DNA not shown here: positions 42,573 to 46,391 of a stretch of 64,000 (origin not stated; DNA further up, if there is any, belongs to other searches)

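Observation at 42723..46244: Giant cysteine-rich lipoprotein built from 18 complete tandem 58-aa modules plus a half-module, each with 8 invariant Cys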

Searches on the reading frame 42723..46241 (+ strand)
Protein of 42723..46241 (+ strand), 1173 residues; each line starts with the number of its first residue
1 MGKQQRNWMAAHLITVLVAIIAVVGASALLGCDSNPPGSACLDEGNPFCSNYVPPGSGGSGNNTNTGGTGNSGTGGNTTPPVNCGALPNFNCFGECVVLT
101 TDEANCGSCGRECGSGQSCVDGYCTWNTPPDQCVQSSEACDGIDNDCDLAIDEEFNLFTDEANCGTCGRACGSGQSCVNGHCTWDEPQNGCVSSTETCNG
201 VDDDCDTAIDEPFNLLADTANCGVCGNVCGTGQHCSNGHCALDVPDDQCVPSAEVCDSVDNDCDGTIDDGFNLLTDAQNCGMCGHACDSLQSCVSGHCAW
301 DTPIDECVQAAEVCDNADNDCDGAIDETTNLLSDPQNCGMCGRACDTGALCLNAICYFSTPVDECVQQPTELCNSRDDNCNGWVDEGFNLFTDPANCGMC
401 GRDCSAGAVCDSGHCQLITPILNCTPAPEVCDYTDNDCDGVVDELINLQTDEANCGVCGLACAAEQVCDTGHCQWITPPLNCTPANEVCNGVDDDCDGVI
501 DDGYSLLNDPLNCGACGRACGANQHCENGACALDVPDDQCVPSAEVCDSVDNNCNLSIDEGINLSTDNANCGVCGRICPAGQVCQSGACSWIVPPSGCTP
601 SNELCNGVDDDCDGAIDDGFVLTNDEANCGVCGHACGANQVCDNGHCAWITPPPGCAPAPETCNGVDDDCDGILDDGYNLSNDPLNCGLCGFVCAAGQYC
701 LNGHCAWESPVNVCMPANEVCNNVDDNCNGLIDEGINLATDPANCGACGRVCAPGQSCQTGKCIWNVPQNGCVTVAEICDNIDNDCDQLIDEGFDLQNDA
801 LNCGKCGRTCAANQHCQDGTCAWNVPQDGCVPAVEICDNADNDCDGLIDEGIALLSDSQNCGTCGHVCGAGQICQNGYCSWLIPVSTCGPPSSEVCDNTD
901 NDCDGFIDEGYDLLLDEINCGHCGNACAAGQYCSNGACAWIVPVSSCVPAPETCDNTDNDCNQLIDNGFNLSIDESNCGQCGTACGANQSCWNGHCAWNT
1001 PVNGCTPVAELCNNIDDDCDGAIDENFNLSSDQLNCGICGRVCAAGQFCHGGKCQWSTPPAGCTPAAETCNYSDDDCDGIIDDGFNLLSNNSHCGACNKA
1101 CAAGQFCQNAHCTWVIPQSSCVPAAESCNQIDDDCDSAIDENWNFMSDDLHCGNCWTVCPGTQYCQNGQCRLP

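Call 5: search_protein_families(library=pfam, proteins=[window:42723-46241:+], max_evalue=1)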
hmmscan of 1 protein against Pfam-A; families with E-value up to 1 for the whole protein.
window:42723-46241:+ (1173 aa): 2 families
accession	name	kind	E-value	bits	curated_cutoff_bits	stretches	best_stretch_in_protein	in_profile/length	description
PF04885.19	Stig1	-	2.2e-62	208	24.1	18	91-126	49-84/85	Stigma-specific STIG1-like protein family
PF11617.13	Cu-binding_MopE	-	2.5e-55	184.8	27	18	427-444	13-30/30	Putative metal-binding motif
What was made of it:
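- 42972..43118 (+): Capping module, aa 84-132. It has 8 Cys, a Stig1-like second half and no acidic loop. The best Pfam Stig1 stretch covers residues 91-126 (call 5).
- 43119..46241 (+): Eighteen tandem modules of 58 aa (modules 5 and 14 have 59). Each is a MopE-type acidic loop plus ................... Pfam PF11617 x18 and PF04885 x18 (call 5).
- On Pfam PF11617 (Cu-binding_MopE, putative metal-binding motif): 184.8 bits against a cut-off of 27, in 18 stretches (call 5).
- On Pfam PF04885 (Stig1): 208 bits against a cut-off of 24.1, in 18 stretches (call 5). The best stretch covers profile positions 49-84 only (call 5).
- Closest known: Plant STIG1. Same: The second half of each module matches the Stig1 profile: 208 bits in total over 18 stretches (call 5).
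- Closest known: Plant STIG1. Different: The best-scoring stretch matches only profile positions 49-84 of 85 (call 5).
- Checked: Pfam confirms the recalled MopE-type motif: PF11617, 18 stretches, 184.8 bits (call 5). It acts as a capping module, and it gives the best Stig1 stretch in the protein (residues 91-126, call 5).
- PF11617 hits (call 5).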

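Call 6: search_protein_families(library=ncbifam, proteins=[window:42723-46241:+], max_evalue=1)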
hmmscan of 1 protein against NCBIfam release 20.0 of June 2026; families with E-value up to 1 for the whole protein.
window:42723-46241:+ (1173 aa): 1 family
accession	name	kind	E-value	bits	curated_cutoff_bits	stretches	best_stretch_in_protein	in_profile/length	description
NF041328.1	C_rich_MXAN6577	subfamily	1.3e-103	343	100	13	770-939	12-145/145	MXAN_6577-like cysteine-rich protein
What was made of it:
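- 43119..46241 (+): NF041328 at 343 bits (call 6).
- On NCBIfam NF041328 (MXAN_6577-like cysteine-rich protein, subfamily model): The profile is 145 positions, about 2.5 modules (call 6).
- Closest known: MopE-related / MXAN_6577-like cysteine-rich repeat proteins. Same: NF041328 scores 343 bits against a cut-off of 100 (call 6).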

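Call 13: find_homologous_proteins(query=window:42723-46241:+, max_evalue=0.00001)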
Query window:42723-46241:+ (1173 aa): 2997 proteins with E <= 0.00001 among 8000 candidates; the best 120 are listed.
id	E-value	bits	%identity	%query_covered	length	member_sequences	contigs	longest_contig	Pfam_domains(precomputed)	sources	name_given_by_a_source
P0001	0.0e+0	2547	92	100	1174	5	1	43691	PF11617.14,PF04885.20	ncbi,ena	-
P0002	0.0e+0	1865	63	100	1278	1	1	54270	PF11617.14,PF04885.20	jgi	jgi:hypothetical protein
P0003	0.0e+0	1842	63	100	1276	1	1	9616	PF11617.14,PF04885.20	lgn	-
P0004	0.0e+0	1239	56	79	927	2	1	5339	PF11617.14,PF04885.20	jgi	jgi:hypothetical protein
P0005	1.9e-150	521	30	86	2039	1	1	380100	PF11617.14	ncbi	-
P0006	2.6e-101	359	33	88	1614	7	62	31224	PF11617.14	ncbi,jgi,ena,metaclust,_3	metaclust:\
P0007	4.0e-97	345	32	83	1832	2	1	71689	PF11617.14,PF00932.26,PF04885.20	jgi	jgi:Lamin Tail Domain/Stigma-specific protein, Stig1/Putative metal-binding motif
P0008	3.1e-95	338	30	84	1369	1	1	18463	PF11617.14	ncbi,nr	ncbi:MAG: MopE-related protein, partial [Myxococcota bacterium]|nr:MopE-related protein [Myxococcota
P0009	9.0e-95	337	33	89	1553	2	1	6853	PF11617.14,PF21671.3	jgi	-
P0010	1.1e-94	337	29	84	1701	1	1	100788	PF11617.14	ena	-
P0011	8.8e-94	334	33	86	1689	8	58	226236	PF11617.14,PF00092.35,PF13519.13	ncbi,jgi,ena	-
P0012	1.2e-93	333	32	86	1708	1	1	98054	PF11617.14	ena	-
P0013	2.5e-92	329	32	92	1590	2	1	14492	PF11617.14,PF21671.3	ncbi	-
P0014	5.8e-92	328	33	89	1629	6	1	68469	PF11617.14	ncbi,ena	-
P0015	3.2e-90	322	32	90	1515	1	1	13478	PF11617.14,PF21671.3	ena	-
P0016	4.9e-90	321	30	88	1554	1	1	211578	PF11617.14,PF01833.31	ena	-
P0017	1.9e-89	319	33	89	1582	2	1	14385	PF11617.14,PF21671.3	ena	-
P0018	6.8e-89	317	33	90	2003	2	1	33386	PF11617.14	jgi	-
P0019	8.3e-89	317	33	84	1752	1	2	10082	PF11617.14,PF03781.23,PF21671.3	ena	-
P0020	3.5e-87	312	32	82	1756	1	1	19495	PF11617.14,PF03781.23,PF21671.3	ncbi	-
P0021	9.5e-87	310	34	86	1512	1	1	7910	PF11617.14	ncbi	-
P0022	4.9e-86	308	33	89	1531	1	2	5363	PF11617.14,PF21671.3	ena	-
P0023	8.2e-85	304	28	90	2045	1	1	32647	PF11617.14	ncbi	-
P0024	1.2e-84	303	30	88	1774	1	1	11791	PF11617.14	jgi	jgi:hypothetical protein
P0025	4.5e-83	298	32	84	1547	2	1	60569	PF11617.14,PF21671.3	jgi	jgi:hypothetical protein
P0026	7.0e-83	297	28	84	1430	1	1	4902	PF11617.14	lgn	-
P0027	1.7e-82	296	30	87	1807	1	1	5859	PF11617.14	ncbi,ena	-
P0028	3.6e-82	295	28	95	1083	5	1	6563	PF11617.14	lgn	-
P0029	2.9e-81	292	32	89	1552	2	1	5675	PF11617.14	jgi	-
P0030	7.9e-81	291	32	88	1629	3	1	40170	PF11617.14,PF00092.35,PF13519.13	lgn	-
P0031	2.0e-80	289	31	61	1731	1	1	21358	PF11617.14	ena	-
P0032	1.0e-78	284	34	74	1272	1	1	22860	PF11617.14,PF21671.3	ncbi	-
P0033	1.1e-78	284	28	84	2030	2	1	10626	PF11617.14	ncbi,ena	-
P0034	2.2e-78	283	29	87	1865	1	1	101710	PF11617.14,PF13540.13,PF25390.2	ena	-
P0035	1.0e-77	280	32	89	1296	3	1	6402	PF11617.14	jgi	-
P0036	1.1e-77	280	32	88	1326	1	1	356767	PF11617.14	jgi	jgi:hypothetical protein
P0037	1.2e-76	277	30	87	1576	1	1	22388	PF11617.14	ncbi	-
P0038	8.2e-76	274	31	90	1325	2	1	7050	PF11617.14,PF00092.35,PF13519.13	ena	-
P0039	2.3e-75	273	31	90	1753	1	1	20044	PF11617.14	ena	-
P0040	8.4e-75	271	33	73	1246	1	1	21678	PF11617.14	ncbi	ncbi:MAG: MopE-related protein, partial [Myxococcales bacterium]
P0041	9.1e-75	271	32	89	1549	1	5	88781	PF11617.14,PF00092.35,PF13519.13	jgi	jgi:hypothetical protein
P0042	1.1e-74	270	33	52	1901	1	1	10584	PF13448.12,PF11617.14,PF03781.23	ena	-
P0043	3.5e-74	269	31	73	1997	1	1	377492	PF11617.14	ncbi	-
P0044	5.3e-74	268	35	56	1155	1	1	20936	PF11617.14,PF04885.20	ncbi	-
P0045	1.2e-73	267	32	91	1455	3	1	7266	PF11617.14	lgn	-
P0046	2.8e-73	266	30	88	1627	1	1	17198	PF11617.14,PF00092.35,PF13519.13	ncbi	-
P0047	3.2e-73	265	33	89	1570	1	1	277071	PF11617.14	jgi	jgi:hypothetical protein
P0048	3.2e-73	265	32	52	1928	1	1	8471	PF13448.12,PF11617.14,PF03781.23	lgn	-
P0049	7.6e-73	264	28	90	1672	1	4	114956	PF11617.14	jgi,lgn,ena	jgi:Notch 1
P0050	1.9e-72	263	32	90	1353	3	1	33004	PF11617.14,PF00092.35,PF13519.13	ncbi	-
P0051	3.9e-72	262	28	86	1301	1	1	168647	PF11617.14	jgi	-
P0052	3.9e-72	262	34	78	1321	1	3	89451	PF11617.14,PF00092.35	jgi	jgi:MYXO-CTERM domain-containing protein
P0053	4.5e-72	262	29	58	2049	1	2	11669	PF11617.14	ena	-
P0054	1.5e-71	260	34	63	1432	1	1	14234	PF11617.14,PF00932.26,PF04885.20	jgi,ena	-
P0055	3.0e-71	259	33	68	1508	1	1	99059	PF11617.14,PF00932.26,PF04885.20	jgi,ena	-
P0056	3.3e-71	259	32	89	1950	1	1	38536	PF11617.14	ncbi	-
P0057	1.0e-70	257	32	88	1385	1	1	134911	PF11617.14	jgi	jgi:hypothetical protein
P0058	1.7e-70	256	33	66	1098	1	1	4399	PF11617.14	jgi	jgi:hypothetical protein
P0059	1.7e-70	256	27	89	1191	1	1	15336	PF11617.14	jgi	jgi:hypothetical protein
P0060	2.0e-70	256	31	78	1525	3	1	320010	PF11617.14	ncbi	-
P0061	2.4e-70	256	32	86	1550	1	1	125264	PF11617.14,PF21671.3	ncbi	ncbi:MAG: MopE-related protein [Candidatus Falkowbacteria bacterium]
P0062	8.1e-70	254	28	69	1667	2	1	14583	PF11617.14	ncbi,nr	ncbi:hypothetical protein KJ940_19890 [Myxococcota bacterium]|nr:hypothetical protein [Myxococcota b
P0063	1.5e-69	253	30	88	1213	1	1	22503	PF11617.14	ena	-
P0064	3.6e-69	252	31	88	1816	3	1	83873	PF11617.14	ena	-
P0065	1.0e-68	250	33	74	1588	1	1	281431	PF11617.14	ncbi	ncbi:MAG: putative metal-binding motif-containing protein [Sandaracinus sp.]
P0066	1.0e-68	250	33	88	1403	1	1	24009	PF11617.14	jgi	jgi:hypothetical protein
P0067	2.2e-68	249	30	84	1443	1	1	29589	PF11617.14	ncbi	ncbi:MAG: MopE-related protein [Pseudomonadota bacterium]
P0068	3.0e-68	249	34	69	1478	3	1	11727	PF11617.14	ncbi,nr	ncbi:DUF1565 domain-containing protein, partial [Myxococcota bacterium]|nr:DUF1565 domain-containing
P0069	8.5e-68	247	30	85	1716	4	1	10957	PF11617.14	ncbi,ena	-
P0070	8.6e-68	247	32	82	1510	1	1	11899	PF11617.14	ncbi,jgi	ncbi:MAG: MopE-related protein [Planctomycetota bacterium]|jgi:hypothetical protein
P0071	9.9e-68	247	31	52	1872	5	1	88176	PF13448.12,PF11617.14,PF03781.23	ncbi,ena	-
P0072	1.2e-67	247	32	88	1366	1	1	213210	PF11617.14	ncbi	ncbi:MAG: MopE-related protein [Byssovorax sp.]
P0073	1.5e-67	247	30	83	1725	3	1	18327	PF11617.14,PF00932.26,PF04885.20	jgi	jgi:hypothetical protein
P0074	2.6e-67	246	28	88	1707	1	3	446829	PF11617.14,PF00092.35,PF13519.13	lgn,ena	-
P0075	3.0e-67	246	32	62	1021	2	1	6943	PF11617.14,PF03781.23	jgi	jgi:hypothetical protein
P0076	9.8e-67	244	33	81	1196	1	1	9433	PF11617.14,PF03781.23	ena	-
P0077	1.2e-66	244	32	52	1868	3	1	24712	PF13448.12,PF11617.14,PF03781.23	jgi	jgi:Notch 1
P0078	2.5e-66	243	33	71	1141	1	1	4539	PF11617.14,PF13519.13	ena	-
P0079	2.7e-66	242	29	87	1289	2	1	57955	PF11617.14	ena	-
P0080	2.8e-66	242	34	86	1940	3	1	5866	PF01410.24,PF21114.4,PF11617.14,PF00147.24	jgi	jgi:hypothetical protein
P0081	5.1e-66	242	32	52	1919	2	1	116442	PF13448.12,PF11617.14,PF03781.23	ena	-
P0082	1.1e-65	240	34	81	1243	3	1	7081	PF11617.14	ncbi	-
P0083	3.6e-65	239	33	90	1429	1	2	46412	PF26770.1,PF11617.14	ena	-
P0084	1.0e-64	237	33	49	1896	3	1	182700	PF13448.12,PF11617.14,PF03781.23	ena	-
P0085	3.1e-64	236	32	57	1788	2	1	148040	PF13448.12,PF11617.14,PF03781.23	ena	-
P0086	4.4e-64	235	33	79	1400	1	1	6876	PF22352.3,PF11617.14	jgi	jgi:hypothetical protein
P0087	4.7e-64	235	32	86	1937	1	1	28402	PF11617.14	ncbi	-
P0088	9.3e-64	234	30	86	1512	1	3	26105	PF00059.28,PF11617.14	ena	-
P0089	1.1e-63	234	29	80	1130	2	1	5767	PF11617.14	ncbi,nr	ncbi:hypothetical protein KKB55_19685, partial [Myxococcota bacterium]|nr:hypothetical protein [Myxo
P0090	1.5e-63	233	32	90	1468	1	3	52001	PF11617.14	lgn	-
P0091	1.6e-63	233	32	84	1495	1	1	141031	PF11617.14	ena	-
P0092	2.2e-63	233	29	90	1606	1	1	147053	PF11617.14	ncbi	ncbi:MAG: MopE-related protein [Bradymonadia bacterium]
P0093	6.3e-63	231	31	76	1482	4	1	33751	PF11617.14,PF03781.23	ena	-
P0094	1.1e-62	231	39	45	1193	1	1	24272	PF11617.14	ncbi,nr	ncbi:MAG: hypothetical protein JNM31_12975 [Flavobacteriales bacterium]|nr:hypothetical protein [Fla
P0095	1.3e-62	230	31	88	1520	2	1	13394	PF11617.14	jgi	jgi:hypothetical protein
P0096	1.4e-62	230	31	52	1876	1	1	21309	PF13448.12,PF11617.14,PF03781.23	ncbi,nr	ncbi:MAG: MopE-related protein [Myxococcota bacterium]|nr:MopE-related protein [Myxococcota bacteriu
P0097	3.3e-62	229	28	86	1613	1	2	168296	PF11617.14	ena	-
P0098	3.5e-62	229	30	84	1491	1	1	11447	PF11617.14,PF08309.18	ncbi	-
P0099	6.3e-62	228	32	51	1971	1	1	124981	PF11617.14,PF03781.23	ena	-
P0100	7.5e-62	228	29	77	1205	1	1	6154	PF11617.14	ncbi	-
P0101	1.1e-61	227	32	85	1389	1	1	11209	PF22352.3,PF00801.27,PF11617.14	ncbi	-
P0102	1.4e-61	227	31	71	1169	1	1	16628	PF11617.14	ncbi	ncbi:MAG TPA: MopE-related protein [Polyangia bacterium]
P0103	2.0e-61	226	32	87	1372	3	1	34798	PF11617.14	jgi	jgi:hypothetical protein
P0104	2.3e-61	226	33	76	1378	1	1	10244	PF11617.14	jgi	-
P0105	4.2e-61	225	31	79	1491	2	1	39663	PF11617.14,PF03781.23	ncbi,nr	ncbi:MAG TPA: MopE-related protein [Polyangiaceae bacterium]|nr:MopE-related protein [Polyangiaceae 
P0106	6.4e-61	225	30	87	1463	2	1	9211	PF11617.14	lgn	-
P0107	8.2e-61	224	34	77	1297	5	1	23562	PF11617.14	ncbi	-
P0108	8.4e-61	224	32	71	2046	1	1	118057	PF11617.14,PF13519.13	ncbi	-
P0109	1.1e-60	224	33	88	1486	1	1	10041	PF11617.14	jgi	jgi:hypothetical protein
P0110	1.2e-60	224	28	85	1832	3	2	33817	PF11617.14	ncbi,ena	-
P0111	2.0e-60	223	29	90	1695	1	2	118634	PF11617.14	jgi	jgi:Putative metal-binding motif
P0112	3.1e-60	222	33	81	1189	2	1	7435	PF11617.14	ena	-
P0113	3.8e-60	222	32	65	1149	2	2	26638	PF11617.14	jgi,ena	-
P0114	4.8e-60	222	32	86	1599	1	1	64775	PF11617.14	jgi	jgi:Putative metal-binding motif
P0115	7.5e-60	221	30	80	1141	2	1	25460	PF11617.14,PF03781.23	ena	-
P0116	8.6e-60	221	31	79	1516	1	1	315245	PF11617.14,PF03781.23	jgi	jgi:hypothetical protein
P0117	2.4e-59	219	33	62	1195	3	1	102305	PF11617.14,PF03781.23,PF21671.3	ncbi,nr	ncbi:MAG: MopE-related protein [Myxococcota bacterium]|nr:MopE-related protein [Myxococcota bacteriu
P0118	2.7e-59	219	29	88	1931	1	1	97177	PF11617.14,PF03781.23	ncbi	-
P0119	3.0e-59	219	30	86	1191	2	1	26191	PF11617.14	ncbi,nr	ncbi:MAG TPA: MopE-related protein, partial [Polyangium sp.]|nr:MopE-related protein [Polyangium sp.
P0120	4.5e-59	219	31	80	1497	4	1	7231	PF11617.14,PF03781.23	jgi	jgi:hypothetical protein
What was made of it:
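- Closest known: MopE-related / MXAN_6577-like cysteine-rich repeat proteins. Different: There is nothing else in the protein: no lamin-tail, VWA, FGE-sulfatase or MYXO-CTERM parts (call 13).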

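Call 14: find_encoding_contigs(protein=window:42723-46241:+, flank=10000, max_places=6)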
Protein window:42723-46241:+ (1173 aa): no gene with exactly this product is on record in the collection.

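Call 16: find_encoding_contigs(protein=P0001, flank=10000, max_places=4)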
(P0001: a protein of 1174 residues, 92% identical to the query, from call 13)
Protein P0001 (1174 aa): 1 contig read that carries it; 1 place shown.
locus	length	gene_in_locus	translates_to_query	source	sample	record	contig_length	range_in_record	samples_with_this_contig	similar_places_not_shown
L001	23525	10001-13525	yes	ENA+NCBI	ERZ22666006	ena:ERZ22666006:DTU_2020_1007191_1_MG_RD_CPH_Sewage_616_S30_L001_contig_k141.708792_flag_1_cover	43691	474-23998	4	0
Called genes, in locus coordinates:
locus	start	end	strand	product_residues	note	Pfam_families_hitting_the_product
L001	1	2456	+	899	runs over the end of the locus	PF00929:RNase_T, PF01612:DNA_pol_A_exo1 (faint), PF04851:ResIII, PF00270:DEAD, PF13307:Helicase_C_2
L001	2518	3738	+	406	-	-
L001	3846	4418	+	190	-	PF04011:LemA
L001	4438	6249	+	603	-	PF09972:DUF2207, PF20990:DUF2207_C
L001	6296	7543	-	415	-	-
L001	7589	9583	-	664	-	PF04851:ResIII, PF17757:UvrB_inter, PF27431:UvrB_3rd, PF00271:Helicase_C, PF12344:UvrB, PF02151:UVR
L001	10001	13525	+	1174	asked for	PF04885:Stig1 (weak), PF11617:Cu-binding_MopE (faint)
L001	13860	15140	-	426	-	PF00395:SLH (weak)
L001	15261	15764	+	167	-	-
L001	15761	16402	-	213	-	PF13430:DUF4112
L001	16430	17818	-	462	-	PF00875:DNA_photolyase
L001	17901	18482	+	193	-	PF01161:PBP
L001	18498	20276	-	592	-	PF00664:ABC_membrane, PF00005:ABC_tran, PF02463:SMC_N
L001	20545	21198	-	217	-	PF00834:Ribul_P_3_epim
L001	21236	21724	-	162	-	PF02502:LacAB_rpiB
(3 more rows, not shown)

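Call 17: find_encoding_contigs(protein=P0002, flank=10000, max_places=4)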
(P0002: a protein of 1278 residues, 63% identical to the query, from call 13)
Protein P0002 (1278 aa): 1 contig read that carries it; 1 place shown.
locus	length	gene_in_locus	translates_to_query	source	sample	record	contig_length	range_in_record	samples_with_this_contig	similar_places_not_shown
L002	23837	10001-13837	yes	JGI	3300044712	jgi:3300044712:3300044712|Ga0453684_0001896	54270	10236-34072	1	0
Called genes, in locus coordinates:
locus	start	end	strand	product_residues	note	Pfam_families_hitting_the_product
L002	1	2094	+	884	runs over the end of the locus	PF00929:RNase_T, PF01612:DNA_pol_A_exo1 (faint), PF00270:DEAD (weak), PF04851:ResIII, PF06733:DEAD_2 (weak), PF13307:Helicase_C_2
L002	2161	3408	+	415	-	-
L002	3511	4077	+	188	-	PF04011:LemA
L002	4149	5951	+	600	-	PF09972:DUF2207, PF20990:DUF2207_C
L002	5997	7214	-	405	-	-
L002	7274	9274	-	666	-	PF04851:ResIII, PF17757:UvrB_inter, PF27431:UvrB_3rd, PF00271:Helicase_C, PF12344:UvrB, PF02151:UVR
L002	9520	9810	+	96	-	-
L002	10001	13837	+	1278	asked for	PF04885:Stig1 (faint), PF11617:Cu-binding_MopE (faint)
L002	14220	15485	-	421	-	PF00395:SLH (weak)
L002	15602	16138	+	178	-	-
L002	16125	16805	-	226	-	PF13430:DUF4112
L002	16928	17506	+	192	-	PF01161:PBP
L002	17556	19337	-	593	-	PF00664:ABC_membrane, PF00005:ABC_tran, PF02463:SMC_N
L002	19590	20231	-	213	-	PF00834:Ribul_P_3_epim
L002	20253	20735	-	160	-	PF02502:LacAB_rpiB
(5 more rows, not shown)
